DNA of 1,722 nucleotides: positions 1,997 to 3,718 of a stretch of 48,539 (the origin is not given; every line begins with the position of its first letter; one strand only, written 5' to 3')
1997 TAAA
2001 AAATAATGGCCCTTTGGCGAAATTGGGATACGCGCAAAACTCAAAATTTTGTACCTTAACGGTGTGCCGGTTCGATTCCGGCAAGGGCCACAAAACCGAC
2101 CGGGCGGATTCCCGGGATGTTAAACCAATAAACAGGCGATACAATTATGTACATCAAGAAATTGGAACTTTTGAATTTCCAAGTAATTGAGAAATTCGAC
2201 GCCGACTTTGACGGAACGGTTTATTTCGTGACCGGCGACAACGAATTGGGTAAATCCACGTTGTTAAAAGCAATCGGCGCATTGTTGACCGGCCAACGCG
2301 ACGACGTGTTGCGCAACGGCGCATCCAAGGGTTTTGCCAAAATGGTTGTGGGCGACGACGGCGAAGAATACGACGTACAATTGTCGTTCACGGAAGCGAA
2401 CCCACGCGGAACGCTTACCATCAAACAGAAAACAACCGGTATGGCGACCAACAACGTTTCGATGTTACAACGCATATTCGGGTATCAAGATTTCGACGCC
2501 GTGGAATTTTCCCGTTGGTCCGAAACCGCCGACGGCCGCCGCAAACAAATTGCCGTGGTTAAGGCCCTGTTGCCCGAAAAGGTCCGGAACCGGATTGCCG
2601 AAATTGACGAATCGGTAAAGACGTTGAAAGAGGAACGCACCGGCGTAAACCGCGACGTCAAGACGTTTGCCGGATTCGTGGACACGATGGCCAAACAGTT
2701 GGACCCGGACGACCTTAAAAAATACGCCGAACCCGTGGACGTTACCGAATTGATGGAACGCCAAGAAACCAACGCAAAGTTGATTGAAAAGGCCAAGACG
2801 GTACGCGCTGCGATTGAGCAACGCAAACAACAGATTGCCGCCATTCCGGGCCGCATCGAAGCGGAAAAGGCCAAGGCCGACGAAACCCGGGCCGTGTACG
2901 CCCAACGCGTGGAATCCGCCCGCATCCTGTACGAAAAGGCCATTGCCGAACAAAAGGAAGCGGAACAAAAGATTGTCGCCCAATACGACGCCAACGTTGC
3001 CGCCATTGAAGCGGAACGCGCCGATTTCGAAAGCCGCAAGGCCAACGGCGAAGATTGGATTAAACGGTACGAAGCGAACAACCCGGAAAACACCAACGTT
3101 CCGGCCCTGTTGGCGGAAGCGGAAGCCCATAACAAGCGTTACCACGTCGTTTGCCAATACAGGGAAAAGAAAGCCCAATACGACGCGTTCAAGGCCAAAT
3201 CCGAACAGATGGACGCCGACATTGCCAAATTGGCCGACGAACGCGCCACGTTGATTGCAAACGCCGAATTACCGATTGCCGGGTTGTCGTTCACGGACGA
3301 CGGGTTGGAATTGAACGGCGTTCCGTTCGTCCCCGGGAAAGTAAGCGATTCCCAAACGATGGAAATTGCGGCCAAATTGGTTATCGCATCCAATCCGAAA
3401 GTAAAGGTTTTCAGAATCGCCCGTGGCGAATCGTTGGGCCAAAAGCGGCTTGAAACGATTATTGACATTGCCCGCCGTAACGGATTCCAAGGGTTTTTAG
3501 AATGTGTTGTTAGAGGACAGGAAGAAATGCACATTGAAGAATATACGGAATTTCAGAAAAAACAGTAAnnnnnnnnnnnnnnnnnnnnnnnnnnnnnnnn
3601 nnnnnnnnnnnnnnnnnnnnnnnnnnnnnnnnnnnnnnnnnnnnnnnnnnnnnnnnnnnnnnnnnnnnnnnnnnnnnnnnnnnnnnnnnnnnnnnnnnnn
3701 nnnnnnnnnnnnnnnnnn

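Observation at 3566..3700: Structured ~100-nt leader with compensatory base changes upstream of two paralogous HNH homing-endonuclease genes (second copy 8546..8681)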

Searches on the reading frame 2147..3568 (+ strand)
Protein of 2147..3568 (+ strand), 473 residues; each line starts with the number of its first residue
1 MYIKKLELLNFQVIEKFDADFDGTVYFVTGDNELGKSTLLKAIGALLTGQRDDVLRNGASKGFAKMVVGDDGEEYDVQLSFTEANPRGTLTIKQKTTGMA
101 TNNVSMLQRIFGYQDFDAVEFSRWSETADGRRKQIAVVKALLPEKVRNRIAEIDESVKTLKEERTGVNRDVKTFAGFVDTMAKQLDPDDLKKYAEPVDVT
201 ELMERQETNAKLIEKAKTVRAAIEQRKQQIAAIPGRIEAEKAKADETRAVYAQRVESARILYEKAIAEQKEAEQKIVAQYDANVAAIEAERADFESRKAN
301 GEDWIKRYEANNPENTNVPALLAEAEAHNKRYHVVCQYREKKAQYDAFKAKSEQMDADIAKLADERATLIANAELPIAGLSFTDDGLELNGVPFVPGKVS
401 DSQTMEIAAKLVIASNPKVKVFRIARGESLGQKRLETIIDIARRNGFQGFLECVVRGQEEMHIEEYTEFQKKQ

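Call 8: search_protein_families(library=pfam, proteins=[window:2147-3568:+], max_evalue=0.01)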
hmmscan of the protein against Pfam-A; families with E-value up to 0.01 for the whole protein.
window:2147-3568:+ (473 aa): 7 families
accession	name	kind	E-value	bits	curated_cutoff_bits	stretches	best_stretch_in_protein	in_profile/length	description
PF13175.12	AAA_15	-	4.7e-09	36.8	32.1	1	1-324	1-231/374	AAA ATPase domain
PF13476.12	AAA_23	-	1e-08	36.5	27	1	5-230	1-200/201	AAA domain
PF13555.12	AAA_29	-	7.8e-08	32.4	27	1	4-61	2-59/61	P-loop containing region of AAA domain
PF00005.33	ABC_tran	-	0.00025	22.1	25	1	23-142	11-124/137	ABC transporter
PF02463.25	SMC_N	-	0.00026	20.9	40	1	2-84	1-86/220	RecF/RecN/SMC N terminal domain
PF13514.12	AAA_27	-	0.0003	20.9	22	1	1-49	1-52/206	AAA domain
PF11398.14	DUF2813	-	0.0096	15.8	21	0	1-50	1-49/372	Protein of unknown function (DUF2813)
